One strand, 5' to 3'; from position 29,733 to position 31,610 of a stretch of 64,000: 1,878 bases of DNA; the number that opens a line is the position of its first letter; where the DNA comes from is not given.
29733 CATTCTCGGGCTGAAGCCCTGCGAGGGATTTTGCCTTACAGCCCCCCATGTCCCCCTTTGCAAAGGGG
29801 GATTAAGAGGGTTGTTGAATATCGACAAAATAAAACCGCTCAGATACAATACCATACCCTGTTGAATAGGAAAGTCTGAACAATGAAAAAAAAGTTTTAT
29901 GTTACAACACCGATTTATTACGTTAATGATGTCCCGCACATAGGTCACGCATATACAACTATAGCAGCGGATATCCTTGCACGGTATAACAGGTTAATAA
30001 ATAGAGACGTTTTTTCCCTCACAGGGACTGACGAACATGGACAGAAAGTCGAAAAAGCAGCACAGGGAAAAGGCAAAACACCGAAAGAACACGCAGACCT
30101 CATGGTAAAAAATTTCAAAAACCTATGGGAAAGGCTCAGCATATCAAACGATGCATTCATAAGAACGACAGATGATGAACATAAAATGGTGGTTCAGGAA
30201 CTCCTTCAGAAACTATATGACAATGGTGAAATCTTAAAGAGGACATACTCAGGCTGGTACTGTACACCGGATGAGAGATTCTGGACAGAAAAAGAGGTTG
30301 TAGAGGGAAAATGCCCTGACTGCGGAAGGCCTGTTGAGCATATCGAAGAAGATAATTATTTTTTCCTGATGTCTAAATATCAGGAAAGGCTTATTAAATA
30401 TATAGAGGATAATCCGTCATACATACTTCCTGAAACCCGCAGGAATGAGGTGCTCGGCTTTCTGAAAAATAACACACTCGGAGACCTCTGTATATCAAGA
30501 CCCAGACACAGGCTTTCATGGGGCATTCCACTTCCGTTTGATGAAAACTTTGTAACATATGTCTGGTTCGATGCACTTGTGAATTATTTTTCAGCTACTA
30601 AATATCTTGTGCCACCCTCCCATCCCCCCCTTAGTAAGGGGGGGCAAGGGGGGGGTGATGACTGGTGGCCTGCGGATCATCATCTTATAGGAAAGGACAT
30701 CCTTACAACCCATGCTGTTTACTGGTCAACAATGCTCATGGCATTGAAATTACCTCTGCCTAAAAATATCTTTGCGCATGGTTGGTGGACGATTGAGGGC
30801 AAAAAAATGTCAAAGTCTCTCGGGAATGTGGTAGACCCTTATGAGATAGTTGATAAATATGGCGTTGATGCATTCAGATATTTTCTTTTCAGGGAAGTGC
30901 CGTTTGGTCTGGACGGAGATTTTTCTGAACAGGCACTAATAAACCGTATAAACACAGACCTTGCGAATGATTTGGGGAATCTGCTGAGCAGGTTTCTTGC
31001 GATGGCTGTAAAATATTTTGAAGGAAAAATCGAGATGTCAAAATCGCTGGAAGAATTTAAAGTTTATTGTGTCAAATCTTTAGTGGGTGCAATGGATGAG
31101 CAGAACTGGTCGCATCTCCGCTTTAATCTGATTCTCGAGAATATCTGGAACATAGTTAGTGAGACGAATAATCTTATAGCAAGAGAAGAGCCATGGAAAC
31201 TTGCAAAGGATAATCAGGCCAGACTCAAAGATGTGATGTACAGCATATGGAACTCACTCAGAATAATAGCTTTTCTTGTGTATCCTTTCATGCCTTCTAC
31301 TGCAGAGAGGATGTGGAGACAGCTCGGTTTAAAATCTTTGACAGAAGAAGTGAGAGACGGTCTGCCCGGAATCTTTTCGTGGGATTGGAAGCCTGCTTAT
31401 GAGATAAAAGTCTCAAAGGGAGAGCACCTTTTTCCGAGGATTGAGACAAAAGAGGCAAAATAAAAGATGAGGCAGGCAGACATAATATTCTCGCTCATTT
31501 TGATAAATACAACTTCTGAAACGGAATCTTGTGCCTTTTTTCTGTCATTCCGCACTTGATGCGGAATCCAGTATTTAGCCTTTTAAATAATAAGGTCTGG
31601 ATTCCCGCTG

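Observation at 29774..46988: Nested C-run/G-run hairpin element inserted in frame in three genes (metG, cbiO tail, slt) and once in intergenic DNA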

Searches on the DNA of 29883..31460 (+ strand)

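Call 68: build_rna_model(alignment_id=A2, structure=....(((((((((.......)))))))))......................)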
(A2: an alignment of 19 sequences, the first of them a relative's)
Model R2 built from alignment A2 (19 sequences, 51 columns); structure: as given.
model positions 49; base pairs 9; branch points 0; effective number of sequences 19; information 0.932 bits per position. Calibrated on 0.2 Mb of random sequence (short: E-values are rough).
structure used (alignment columns):
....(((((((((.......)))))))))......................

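Call 69: search_with_rna_model(model_id=R2, sources=[window, L208], filters=off, max_evalue=10, show_alignments=5)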
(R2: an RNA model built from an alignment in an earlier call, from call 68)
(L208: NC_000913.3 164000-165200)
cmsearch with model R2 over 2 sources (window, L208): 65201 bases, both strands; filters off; matches with E-value up to 10: 14.
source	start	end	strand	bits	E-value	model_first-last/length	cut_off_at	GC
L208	589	636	-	43.7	1.5e-08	1-49/49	no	0.65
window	46948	46995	+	35.1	1.4e-06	1-49/49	no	0.62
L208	544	590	+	33.7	3.1e-06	1-49/49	no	0.7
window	30620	30664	+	23.8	0.00061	1-49/49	no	0.67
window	30603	30648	-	17.2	0.02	1-49/49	no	0.61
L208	611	634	+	16.3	0.034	5-29/49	no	0.67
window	46949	46974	-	15.2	0.061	5-30/49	no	0.69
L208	548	568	-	13.8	0.13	5-27/49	no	0.71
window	41647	41679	-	10.3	0.83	1-49/49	no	0.55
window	29783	29802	+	6.6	6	8-24/49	no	0.6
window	29783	29802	-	6.6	6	8-24/49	no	0.6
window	41653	41716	+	6.2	7.2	1-49/49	no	0.55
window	44520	44542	-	6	8.4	1-49/49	no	0.39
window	38535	38588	+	6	8.4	1-49/49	no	0.5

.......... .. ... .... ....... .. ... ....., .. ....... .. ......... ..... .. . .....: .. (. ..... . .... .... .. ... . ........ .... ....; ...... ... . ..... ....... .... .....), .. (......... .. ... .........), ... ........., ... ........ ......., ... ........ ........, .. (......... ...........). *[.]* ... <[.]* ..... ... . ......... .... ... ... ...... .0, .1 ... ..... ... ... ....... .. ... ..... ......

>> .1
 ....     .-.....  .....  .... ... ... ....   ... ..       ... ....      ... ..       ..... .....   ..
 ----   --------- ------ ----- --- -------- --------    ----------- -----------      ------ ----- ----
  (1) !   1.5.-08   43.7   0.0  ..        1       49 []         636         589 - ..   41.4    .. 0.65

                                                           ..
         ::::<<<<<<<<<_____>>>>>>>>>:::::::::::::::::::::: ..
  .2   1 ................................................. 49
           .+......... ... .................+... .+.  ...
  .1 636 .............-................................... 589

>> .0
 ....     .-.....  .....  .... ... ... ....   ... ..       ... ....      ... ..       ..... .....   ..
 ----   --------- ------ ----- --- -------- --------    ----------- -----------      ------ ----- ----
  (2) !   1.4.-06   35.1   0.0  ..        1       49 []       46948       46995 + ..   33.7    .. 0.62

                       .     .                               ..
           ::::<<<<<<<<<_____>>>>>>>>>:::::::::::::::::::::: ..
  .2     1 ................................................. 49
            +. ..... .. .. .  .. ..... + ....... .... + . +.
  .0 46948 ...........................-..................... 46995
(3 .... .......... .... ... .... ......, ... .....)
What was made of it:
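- On BoxC / PIT / TM intrastrand triplex repeats: It scores E. coli K-12 BoxC at 43.7 and 33.7 bits, the window slt copy at 35.1 bits and the window metG copy at 23.8 bits (call 69).
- Checked: Model R2, also built without window sequence, scores it at 35.1 bits (E 1.4e-6) (call 69).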

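Call 71: build_rna_model(alignment_id=A3, structure=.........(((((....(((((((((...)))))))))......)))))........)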
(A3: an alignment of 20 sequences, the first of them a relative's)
Model R3 built from alignment A3 (20 sequences, 58 columns); structure: as given.
model positions 55; base pairs 14; branch points 0; effective number of sequences 20; information 0.796 bits per position. Calibrated on 0.2 Mb of random sequence (short: E-values are rough).
structure used (alignment columns):
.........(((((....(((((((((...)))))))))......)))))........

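Call 72: search_with_rna_model(model_id=R3, sources=[window, L208], filters=off, max_evalue=10, show_alignments=0)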
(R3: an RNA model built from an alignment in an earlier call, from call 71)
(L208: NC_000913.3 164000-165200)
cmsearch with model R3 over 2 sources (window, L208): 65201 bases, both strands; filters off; matches with E-value up to 10: 27.
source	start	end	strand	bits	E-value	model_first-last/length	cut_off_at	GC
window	30608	30662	+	52.9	1.6e-15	1-55/55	no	0.67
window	30606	30660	-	49.9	1.6e-14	1-55/55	no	0.67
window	29765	29818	-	42.1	7.8e-12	1-55/55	no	0.56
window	29767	29820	+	37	4.2e-10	1-55/55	no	0.52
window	41647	41701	+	16.4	0.0043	1-55/55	no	0.56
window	46942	46988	+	11.5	0.21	1-55/55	no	0.62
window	53522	53569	+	11.3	0.23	1-55/55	no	0.56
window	49041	49096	+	10.7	0.36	1-55/55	no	0.48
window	33332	33376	-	9.9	0.69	1-55/55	no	0.56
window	21236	21276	-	9.5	0.95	1-55/55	no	0.46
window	41648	41700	-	9.4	1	1-55/55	no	0.57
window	53523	53566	-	8.8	1.7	1-55/55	no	0.57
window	12405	12450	-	8.6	2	1-55/55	no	0.57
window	17745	17792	+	8.3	2.5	1-55/55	no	0.31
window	46093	46143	+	7.9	3.4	1-55/55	no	0.47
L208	587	642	-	6.7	9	1-55/55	no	0.64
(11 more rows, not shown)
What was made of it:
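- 30612..30657 (.): Class-A nested element inside metG: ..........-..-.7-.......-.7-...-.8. It is read as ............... in the loop before WWPADHH. R3 score 52.9 bits (call 72) and R2 score 23.8 bits, E 6e-4 (call 69).
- Checked: These are the four top hits in 64 kb (call 72).
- R3 and R2 hits to the window (calls 69, 72).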

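Call 105: search_with_rna_model(model_id=R2, sources=[L001, L002, L003, L004, L005, L006, L007, L008, L009, L010, L011, L012, L013, L014, L015, L016, L017, L018, L019, L020, L021, L022, L023, L024, L025, L026, L027, L028, L029, L030, L031, L032, L033, L034, L035, L036, L037, L038, L039, L040, L041, L042, L043, L044, L045, L046, L047, L048, L049, L050, L051, L052, L053, L054, L055, L056, L057, L058, L059, L060, L061, L062, L063, L064, L065, L066, L067, L068, L069, L070, L071, L072, L073, L074, L075, L076, L077, L078, L079, L080], max_evalue=1)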
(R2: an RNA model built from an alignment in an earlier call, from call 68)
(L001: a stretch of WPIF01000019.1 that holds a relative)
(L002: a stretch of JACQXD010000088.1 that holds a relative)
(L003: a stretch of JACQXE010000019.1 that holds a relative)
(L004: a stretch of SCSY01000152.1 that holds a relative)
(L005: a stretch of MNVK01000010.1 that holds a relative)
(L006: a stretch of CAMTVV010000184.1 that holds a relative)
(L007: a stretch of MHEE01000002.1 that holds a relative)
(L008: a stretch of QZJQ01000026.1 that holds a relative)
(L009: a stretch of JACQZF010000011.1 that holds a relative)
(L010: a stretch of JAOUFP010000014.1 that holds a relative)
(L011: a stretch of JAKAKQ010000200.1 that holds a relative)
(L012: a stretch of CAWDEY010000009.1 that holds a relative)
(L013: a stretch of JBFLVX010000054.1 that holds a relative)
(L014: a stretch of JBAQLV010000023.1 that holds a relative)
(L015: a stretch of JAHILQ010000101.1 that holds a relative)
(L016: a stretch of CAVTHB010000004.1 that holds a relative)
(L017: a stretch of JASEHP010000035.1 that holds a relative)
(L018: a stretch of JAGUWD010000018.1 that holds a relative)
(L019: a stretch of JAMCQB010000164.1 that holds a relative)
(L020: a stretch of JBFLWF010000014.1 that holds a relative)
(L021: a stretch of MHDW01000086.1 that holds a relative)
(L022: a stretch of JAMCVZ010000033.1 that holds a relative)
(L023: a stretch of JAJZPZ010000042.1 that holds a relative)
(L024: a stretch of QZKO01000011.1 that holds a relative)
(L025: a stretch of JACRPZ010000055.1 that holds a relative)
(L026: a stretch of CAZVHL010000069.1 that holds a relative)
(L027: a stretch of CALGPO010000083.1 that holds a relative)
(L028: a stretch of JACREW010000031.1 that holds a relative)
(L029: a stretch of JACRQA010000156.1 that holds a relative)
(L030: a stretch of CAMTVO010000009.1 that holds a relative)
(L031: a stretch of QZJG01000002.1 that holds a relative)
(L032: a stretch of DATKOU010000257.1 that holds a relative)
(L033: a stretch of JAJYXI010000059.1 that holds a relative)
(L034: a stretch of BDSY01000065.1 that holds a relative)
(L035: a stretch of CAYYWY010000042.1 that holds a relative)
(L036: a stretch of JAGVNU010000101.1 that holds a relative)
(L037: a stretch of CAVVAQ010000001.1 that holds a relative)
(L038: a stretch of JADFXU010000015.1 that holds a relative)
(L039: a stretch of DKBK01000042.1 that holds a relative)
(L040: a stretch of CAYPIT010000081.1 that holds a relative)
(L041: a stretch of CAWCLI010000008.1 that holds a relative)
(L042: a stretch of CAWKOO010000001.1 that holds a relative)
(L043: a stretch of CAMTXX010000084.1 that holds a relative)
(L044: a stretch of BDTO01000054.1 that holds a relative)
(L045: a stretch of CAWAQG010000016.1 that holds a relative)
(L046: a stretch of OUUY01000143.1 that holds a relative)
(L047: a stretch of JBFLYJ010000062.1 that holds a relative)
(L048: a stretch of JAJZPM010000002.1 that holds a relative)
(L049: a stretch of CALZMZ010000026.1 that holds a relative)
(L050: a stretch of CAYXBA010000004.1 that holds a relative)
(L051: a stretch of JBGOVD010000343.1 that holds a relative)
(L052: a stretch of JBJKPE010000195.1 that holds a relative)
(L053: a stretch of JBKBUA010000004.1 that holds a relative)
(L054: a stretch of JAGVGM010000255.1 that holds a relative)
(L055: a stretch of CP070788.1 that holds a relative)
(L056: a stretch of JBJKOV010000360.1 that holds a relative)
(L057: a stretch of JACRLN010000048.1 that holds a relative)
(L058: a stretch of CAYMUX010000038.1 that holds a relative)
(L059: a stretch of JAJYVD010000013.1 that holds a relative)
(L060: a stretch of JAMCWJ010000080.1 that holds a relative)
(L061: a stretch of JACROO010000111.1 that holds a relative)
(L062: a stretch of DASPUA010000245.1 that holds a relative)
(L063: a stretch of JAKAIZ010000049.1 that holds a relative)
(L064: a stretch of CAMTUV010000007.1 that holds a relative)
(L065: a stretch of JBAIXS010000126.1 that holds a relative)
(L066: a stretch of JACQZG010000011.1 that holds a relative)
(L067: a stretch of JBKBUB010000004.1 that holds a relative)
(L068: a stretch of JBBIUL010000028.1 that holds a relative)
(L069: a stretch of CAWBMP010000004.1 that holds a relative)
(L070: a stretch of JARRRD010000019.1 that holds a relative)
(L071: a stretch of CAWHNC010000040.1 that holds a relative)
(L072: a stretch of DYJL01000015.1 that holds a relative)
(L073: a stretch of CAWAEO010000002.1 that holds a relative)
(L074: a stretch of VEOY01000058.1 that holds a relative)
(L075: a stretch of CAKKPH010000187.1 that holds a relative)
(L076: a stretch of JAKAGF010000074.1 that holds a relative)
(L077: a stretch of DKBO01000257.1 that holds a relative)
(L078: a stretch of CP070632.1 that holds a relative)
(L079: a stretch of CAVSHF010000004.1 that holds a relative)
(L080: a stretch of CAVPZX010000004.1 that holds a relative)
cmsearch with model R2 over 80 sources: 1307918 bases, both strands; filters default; matches with E-value up to 1: 25.
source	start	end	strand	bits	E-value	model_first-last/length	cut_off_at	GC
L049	12013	12061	-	53.7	1.4e-09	1-49/49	no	0.59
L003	10738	10786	+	50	9.9e-09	1-49/49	no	0.69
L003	10721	10768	-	41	1.2e-06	1-49/49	no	0.73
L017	9170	9245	+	38.6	4.4e-06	1-49/49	no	0.71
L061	10755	10807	+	35.6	2.3e-05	1-49/49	no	0.74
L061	10745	10789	-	30.4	0.00035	1-49/49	no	0.73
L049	11967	12015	+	30.3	0.00037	1-49/49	no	0.53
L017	9153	9227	-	28.8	0.00085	1-49/49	no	0.71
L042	10712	10776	-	25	0.0064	1-49/49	no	0.66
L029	19117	19159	-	19.5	0.12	1-49/49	no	0.63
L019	6968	7008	-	19.4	0.12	1-49/49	no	0.61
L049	12031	12076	+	19.1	0.15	1-49/49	no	0.54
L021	1982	2025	+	18.9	0.17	1-49/49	no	0.68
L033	9992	10036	-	18.8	0.18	1-49/49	no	0.67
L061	5253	5297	-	18.8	0.18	1-49/49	no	0.69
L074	17502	17556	-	18.3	0.23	1-49/49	no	0.55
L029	19558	19606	+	17.8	0.31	1-49/49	no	0.61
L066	10718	10763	-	17.5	0.35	1-49/49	no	0.67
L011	2598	2646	+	17.2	0.42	1-49/49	no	0.65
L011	2582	2630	-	17.1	0.43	1-49/49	no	0.61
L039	3288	3315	+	16.5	0.61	5-32/49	no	0.68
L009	10731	10776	+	16.4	0.64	1-49/49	no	0.65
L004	8479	8551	+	16.1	0.74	1-49/49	no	0.49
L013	11304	11341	-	15.9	0.84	1-49/49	no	0.61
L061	8919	8977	-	15.8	0.86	1-49/49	no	0.64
